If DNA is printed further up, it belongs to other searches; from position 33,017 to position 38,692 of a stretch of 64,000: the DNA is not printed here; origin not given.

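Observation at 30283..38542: NfeD-like / flotillin / 1791-aa MoxR-type AAA+ giant protein operon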

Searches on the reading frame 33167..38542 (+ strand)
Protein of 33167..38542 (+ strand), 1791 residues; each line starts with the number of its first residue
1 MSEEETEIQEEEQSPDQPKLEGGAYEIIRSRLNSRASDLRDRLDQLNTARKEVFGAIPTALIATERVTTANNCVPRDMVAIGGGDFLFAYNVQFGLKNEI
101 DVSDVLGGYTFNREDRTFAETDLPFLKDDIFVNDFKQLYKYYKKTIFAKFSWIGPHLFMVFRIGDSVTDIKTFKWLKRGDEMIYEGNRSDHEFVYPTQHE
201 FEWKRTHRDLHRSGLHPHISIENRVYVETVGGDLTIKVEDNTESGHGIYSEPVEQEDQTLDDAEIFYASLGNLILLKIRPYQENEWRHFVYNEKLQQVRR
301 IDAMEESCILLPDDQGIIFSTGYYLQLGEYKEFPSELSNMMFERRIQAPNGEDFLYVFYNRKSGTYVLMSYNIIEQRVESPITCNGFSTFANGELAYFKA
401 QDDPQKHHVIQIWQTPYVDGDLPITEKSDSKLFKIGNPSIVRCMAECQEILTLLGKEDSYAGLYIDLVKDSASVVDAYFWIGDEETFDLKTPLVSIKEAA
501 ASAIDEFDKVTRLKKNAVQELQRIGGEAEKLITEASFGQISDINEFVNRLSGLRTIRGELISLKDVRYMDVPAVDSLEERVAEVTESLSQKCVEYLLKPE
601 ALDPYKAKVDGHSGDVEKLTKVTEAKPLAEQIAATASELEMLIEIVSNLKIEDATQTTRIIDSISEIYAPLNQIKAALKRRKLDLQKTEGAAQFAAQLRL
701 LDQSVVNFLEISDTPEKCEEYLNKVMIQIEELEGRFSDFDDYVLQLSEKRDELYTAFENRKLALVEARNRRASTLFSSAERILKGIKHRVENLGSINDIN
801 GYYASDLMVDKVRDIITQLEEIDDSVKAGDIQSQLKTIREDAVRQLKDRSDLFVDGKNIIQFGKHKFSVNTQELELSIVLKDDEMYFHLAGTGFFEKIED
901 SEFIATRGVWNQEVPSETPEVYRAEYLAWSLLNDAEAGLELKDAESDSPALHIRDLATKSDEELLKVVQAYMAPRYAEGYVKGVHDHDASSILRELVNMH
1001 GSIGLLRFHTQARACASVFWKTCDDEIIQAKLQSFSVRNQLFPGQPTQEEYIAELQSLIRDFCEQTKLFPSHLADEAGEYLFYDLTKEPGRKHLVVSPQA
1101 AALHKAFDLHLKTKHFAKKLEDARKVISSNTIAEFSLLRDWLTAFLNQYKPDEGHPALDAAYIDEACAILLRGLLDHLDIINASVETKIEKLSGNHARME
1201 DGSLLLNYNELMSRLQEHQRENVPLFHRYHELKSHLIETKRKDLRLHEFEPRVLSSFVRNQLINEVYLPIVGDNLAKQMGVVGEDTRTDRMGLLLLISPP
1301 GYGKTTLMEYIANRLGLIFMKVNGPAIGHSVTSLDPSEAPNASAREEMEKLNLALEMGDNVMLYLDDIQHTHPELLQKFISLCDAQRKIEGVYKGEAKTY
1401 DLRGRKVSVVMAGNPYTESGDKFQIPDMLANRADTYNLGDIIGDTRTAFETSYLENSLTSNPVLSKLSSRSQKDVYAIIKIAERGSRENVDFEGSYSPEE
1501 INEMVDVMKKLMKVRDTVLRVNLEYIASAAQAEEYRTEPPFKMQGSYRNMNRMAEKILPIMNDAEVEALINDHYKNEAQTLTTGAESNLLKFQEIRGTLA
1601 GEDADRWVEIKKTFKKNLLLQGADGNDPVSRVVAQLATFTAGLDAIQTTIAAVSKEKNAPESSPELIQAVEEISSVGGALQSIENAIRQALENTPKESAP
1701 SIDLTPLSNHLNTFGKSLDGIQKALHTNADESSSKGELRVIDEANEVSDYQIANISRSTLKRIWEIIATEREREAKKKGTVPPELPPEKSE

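Call 6: search_protein_families(library=pfam, proteins=[window:33167-38542:+], max_evalue=0.01)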
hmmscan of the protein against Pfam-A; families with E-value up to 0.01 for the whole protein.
window:33167-38542:+ (1791 aa): 7 families
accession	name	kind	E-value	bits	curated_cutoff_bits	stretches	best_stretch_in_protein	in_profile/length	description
PF12458.13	DUF3686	-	1.3e-181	604.5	25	1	38-479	1-448/448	ATPase involved in DNA repair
PF25472.1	DUF7902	-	6.3e-30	103.7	26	1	600-682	1-83/85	Domain of unknown function (DUF7902)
PF00004.35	AAA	-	1.5e-06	29.1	21.2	1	1294-1373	1-71/131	ATPase family associated with various cellular activities (AAA)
PF13401.12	AAA_22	-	7.2e-06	26.8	27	1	1291-1385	5-110/130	AAA domain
PF07728.20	AAA_5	-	7.6e-06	26.4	22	1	1294-1417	2-125/139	AAA domain (dynein-related subfamily)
PF05496.18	RuvB_N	-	8.5e-05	22.8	27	1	1283-1329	25-71/159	Holliday junction DNA helicase RuvB P-loop domain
PF24918.1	NET2A_C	-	0.0042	17.4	27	0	1341-1399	60-119/180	NET2A, C-terminal domain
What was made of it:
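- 33167..38542 (+): Giant soluble ATPase (1791 aa, no TM segment), family DUF3686, annotated 'DNA repair ATPase' or 'MoxR-like ATPase'. Pfam hits (call 6).
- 34481..35719 (+): Long helical/coiled-coil region (aa 439-851), which includes Pfam DUF7902 (aa 600-682). Pfam DUF7902 E 6e-30 (call 6).
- Checked: The third matches DUF3686 (1e-181), DUF7902 (6e-30) and AAA/AAA_5 (call 6).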

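Call 7: search_protein_families(library=ncbifam, proteins=[window:33167-38542:+], max_evalue=0.01)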
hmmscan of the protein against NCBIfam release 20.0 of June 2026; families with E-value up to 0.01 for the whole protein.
window:33167-38542:+ (1791 aa): 5 families
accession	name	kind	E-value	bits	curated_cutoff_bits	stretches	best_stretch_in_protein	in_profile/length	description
NF000868.0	PRK00080.1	equivalog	6.8e-05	21.9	282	1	1284-1329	44-89/330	Holliday junction branch migration DNA helicase RuvB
NF040824.1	damage_ctl_Phtase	equivalog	0.00037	20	440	1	1396-1585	20-214/282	damage-control phosphatase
TIGR00635.1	ruvB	equivalog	0.00048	19.3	299.05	1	1284-1328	23-67/305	Holliday junction branch migration DNA helicase RuvB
TIGR01243.1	CDC48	subfamily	0.0027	16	802.65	1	1294-1327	215-248/733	CDC48 family AAA ATPase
NF009883.0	PRK13341.1-4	equivalog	0.0043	15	668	1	1287-1323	51-87/729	AAA family ATPase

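Call 8: search_protein_families(library=padloc, proteins=[window:33167-38542:+], max_evalue=1)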
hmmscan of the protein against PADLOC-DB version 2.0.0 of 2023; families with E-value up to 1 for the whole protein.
window:33167-38542:+ (1791 aa): 2 families
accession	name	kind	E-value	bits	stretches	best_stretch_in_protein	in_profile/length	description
PDLC04232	IetA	-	0.00084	16.8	1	1294-1323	119-148/330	-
PDLC04140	mad8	-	0.0052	14.3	1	1288-1437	24-150/314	mads_8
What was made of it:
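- On Known anti-phage defence systems (PADLOC): Only P-loop-level hits: IetA at 8e-4 over 30 residues and mad8 at 5e-3 (call 8).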

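Call 12: search_solved_structures(query=window:33167-38542:+, max_evalue=1)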
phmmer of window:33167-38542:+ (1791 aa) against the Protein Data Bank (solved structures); distinct sequences matched with E-value up to 1: 90 (the best 60 are shown).
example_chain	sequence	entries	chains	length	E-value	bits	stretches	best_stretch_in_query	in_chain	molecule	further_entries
7wub_C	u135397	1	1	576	8e-06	26.7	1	1292-1381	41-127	Transitional endoplasmic reticulum ATPase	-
7wub_D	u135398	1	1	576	8.1e-06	26.7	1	1292-1381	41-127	Transitional endoplasmic reticulum ATPase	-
6mck_A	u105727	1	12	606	9.4e-06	26.5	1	1292-1381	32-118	Transitional endoplasmic reticulum ATPase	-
7lmy_A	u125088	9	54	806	1.3e-05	26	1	1292-1381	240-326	Transitional endoplasmic reticulum ATPase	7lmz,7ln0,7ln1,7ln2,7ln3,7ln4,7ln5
7rlb_A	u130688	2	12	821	1.3e-05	26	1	1292-1381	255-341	Transitional endoplasmic reticulum ATPase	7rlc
7rlj_A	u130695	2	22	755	1.6e-05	25.7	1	1292-1381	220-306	Transitional endoplasmic reticulum ATPase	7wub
8yka_A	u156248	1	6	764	1.6e-05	25.7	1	1292-1381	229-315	Transitional endoplasmic reticulum ATPase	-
5c18_A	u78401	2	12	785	1.8e-05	25.6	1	1292-1381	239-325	Transitional endoplasmic reticulum ATPase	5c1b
7y4w_A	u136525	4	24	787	1.8e-05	25.6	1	1292-1381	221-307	Transitional endoplasmic reticulum ATPase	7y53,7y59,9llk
7bp9_A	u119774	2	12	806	1.9e-05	25.5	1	1292-1381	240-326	Transitional endoplasmic reticulum ATPase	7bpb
7l5w_A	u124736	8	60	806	1.9e-05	25.5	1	1292-1381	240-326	Transitional endoplasmic reticulum ATPase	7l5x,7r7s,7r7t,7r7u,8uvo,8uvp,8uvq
7mdm_B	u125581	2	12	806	1.9e-05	25.5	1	1292-1381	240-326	Transitional endoplasmic reticulum ATPase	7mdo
7k57_A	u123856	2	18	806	1.9e-05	25.5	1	1292-1381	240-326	Transitional endoplasmic reticulum ATPase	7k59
10qq_A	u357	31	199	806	1.9e-05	25.5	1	1292-1381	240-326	Transitional endoplasmic reticulum ATPase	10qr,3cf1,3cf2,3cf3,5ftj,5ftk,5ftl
7rlf_A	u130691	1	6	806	1.9e-05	25.5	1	1292-1381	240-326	Transitional endoplasmic reticulum ATPase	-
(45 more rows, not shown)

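Call 13: find_homologous_proteins(query=window:33167-38542:+, max_evalue=0.00001)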
Query window:33167-38542:+ (1791 aa): 4811 proteins with E <= 0.00001 among 8000 candidates; the best 120 are listed.
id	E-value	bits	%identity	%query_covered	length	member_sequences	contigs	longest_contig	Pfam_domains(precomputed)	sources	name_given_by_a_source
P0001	0.0e+0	4025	100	100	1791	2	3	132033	PF12458.14,PF00004.36,PF13401.13,PF07728.21,PF25472.2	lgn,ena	-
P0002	0.0e+0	2694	65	100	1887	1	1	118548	PF12458.14,PF00004.36,PF13401.13,PF07728.21,PF25472.2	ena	-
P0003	0.0e+0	2670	65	99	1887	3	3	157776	PF12458.14,PF00004.36,PF13401.13,PF07728.21,PF25472.2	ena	-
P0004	0.0e+0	2668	64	98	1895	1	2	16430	PF12458.14,PF00004.36,PF25472.2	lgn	-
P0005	0.0e+0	2661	65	99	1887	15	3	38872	PF12458.14,PF00004.36,PF13401.13,PF05496.19,PF25472.2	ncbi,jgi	ncbi:MAG: MoxR-like ATPase [Candidatus Binatia bacterium]|jgi:MoxR-like ATPase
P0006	0.0e+0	2503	62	100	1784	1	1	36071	PF12458.14,PF00004.36,PF13401.13,PF05496.19,PF07728.21,PF25472.2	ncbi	ncbi:MAG: DNA repair ATPase [Verrucomicrobiota bacterium]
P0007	0.0e+0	2450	61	99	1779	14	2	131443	PF12458.14,PF00004.36,PF05496.19,PF07728.21,PF25472.2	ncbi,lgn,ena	-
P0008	0.0e+0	2434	62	98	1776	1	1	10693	PF12458.14,PF00004.36,PF05496.19,PF07728.21,PF25472.2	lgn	-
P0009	0.0e+0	2324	58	99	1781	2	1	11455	PF12458.14,PF00004.36,PF13401.13,PF07728.21,PF25472.2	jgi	jgi:hypothetical protein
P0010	0.0e+0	2311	58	98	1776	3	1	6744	PF12458.14,PF00004.36,PF13401.13,PF07728.21,PF25472.2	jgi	jgi:hypothetical protein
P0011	0.0e+0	2235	60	91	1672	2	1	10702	PF12458.14,PF00004.36,PF13401.13,PF05496.19,PF07728.21,PF25472.2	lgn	-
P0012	0.0e+0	2215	56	98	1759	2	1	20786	PF12458.14,PF00004.36,PF07728.21,PF25472.2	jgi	-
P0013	0.0e+0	2209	56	99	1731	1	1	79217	PF12458.14,PF00004.36,PF13401.13,PF25472.2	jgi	jgi:hypothetical protein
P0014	0.0e+0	2182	57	95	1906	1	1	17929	PF13606.13,PF13857.13,PF12796.14,PF12458.14,PF00023.37,PF00004.36,PF13637.13,PF13401.13,PF25472.2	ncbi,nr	ncbi:DNA repair ATPase [Desulfobacterales bacterium HSG16]|nr:DNA repair ATPase [Desulfobacterales b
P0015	0.0e+0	2173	56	95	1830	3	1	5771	PF12458.14,PF00004.36,PF07728.21,PF25472.2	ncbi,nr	ncbi:MAG: DNA repair ATPase [Planctomycetes bacterium]|nr:DNA repair ATPase [Planctomycetota bacteri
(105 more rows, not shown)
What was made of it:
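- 33167..38542 (+): More than 4800 relatives at 53-65% identity across phyla (call 13).
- The Pfam, NCBI and COG-derived name is 'ATPase involved in DNA repair' (calls 6, 13).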

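Call 16: find_related_loci(query=A1, collection=genome_contigs, flank=10000)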
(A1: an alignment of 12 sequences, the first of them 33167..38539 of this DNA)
Query A1 (1791 aa) in genome_contigs; peptide patterns used: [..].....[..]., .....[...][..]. (x = any residue, [..] = any of these).
600 stretches matched a pattern (row limit reached: there are more); 594 encode a relative of the query (tblastn E <= 1e-3); the best 80 are kept; 80 distinct loci.
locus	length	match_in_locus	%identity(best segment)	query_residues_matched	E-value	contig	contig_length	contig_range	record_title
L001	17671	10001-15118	57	20-1725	0e+0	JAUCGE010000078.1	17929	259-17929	Desulfobacterales bacterium HSG16 NODE_113_length_17929, whole genome shotgun sequence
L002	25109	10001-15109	57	1-1706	0e+0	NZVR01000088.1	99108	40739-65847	MAG: Blastopirellula sp. isolate NAT61 40924, whole genome shotgun sequence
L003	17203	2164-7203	55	5-1701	0e+0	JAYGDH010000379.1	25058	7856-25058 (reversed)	MAG: Pirellulaceae bacterium isolate OC3_3000m_MAG_123 OC3_3000m_contig_29295, whole genome shotgun sequence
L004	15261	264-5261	56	19-1690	0e+0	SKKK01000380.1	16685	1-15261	MAG: Planctomycetaceae bacterium isolate CSSed162cmA_153 CSSed16-2cmA-8530, whole genome shotgun sequence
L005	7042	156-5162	55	11-1677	0e+0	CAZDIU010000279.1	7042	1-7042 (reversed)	MAG TPA_asm: uncultured Desulfobacterales bacterium isolate binchicken_co168_310 genome assembly, contig: NODE_16516_len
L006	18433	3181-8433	55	1-1770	0e+0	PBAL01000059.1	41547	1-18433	MAG: Verrucomicrobiales bacterium isolate SP5 MHASMcontig_2483334, whole genome shotgun sequence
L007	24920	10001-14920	56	6-1683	0e+0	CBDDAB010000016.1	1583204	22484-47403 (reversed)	MAG: Verrucomicrobiales bacterium isolate 1b63dff0-0cb6-4c50-a596-4a9ec44ed05b genome assembly, contig: contig_16, whole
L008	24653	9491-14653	56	20-1729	0e+0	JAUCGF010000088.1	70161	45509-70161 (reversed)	Desulfococcaceae bacterium HSG9 NODE_20_length_70161, whole genome shotgun sequence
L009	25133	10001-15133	54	19-1729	0e+0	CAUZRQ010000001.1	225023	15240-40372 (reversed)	MAG: Planctomycetota bacterium isolate CB6_AW.30 genome assembly, contig: Ga0310123_10000003, whole genome shotgun seque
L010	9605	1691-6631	56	19-1675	0e+0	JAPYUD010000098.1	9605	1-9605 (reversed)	MAG: Pirellulaceae bacterium isolate PW8.concoct.81 PW8_8008_length_9605_cov_6.997696, whole genome shotgun sequence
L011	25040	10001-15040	56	12-1700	0e+0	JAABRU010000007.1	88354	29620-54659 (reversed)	MAG: Desulfobacteraceae bacterium isolate S08.Bin136 Scaffold_39, whole genome shotgun sequence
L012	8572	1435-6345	55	1-1647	0e+0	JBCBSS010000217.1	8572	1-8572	MAG: Bacteroidota bacterium isolate J06638_29 NODE_217_length_8572_cov_9.057092, whole genome shotgun sequence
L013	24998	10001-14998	54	9-1683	0e+0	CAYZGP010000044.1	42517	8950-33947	MAG TPA_asm: uncultured Pirellulaceae bacterium isolate SRP114822_co2_89 genome assembly, contig: NODE_748_length_42517_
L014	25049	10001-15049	54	11-1700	0e+0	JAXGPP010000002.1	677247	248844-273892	MAG: Thermoguttaceae bacterium isolate AnMBR.bin305 bin305_2, whole genome shotgun sequence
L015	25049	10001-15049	55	13-1704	0e+0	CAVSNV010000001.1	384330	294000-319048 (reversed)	MAG: uncultured Verrucomicrobiae bacterium isolate MFD03250.bin.2.61 genome assembly, contig: contig_10054, whole genome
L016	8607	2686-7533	55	11-1650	0e+0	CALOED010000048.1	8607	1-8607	MAG: uncultured Saprospiraceae bacterium isolate LOGT_bin.0002 genome assembly, contig: contig_74585, whole genome shotg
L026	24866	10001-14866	55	16-1647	0e+0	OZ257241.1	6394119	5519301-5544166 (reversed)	MAG: Roseivirga sp. isolate 41ee1c54-7d41-4592-86ce-9a47ec6e0262 genome assembly, chromosome: 1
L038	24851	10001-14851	53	10-1659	0e+0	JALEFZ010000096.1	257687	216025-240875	MAG: Bacteroidia bacterium isolate CC_bin17 k97_238526, whole genome shotgun sequence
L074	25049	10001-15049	50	7-1700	0e+0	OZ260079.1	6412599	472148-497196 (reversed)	MAG: Phragmitibacter sp. isolate NI281-mx-bin07 genome assembly, chromosome: 1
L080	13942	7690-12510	53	15-1650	0e+0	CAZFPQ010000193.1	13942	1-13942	MAG TPA_asm: uncultured Bacteroidia bacterium isolate SRP135972_co1_75 genome assembly, contig: NODE_5354_length_13942_c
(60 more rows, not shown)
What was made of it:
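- Sequence conservation is very high across phyla, at 50-65% over 1700 aa (calls 13, 16).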
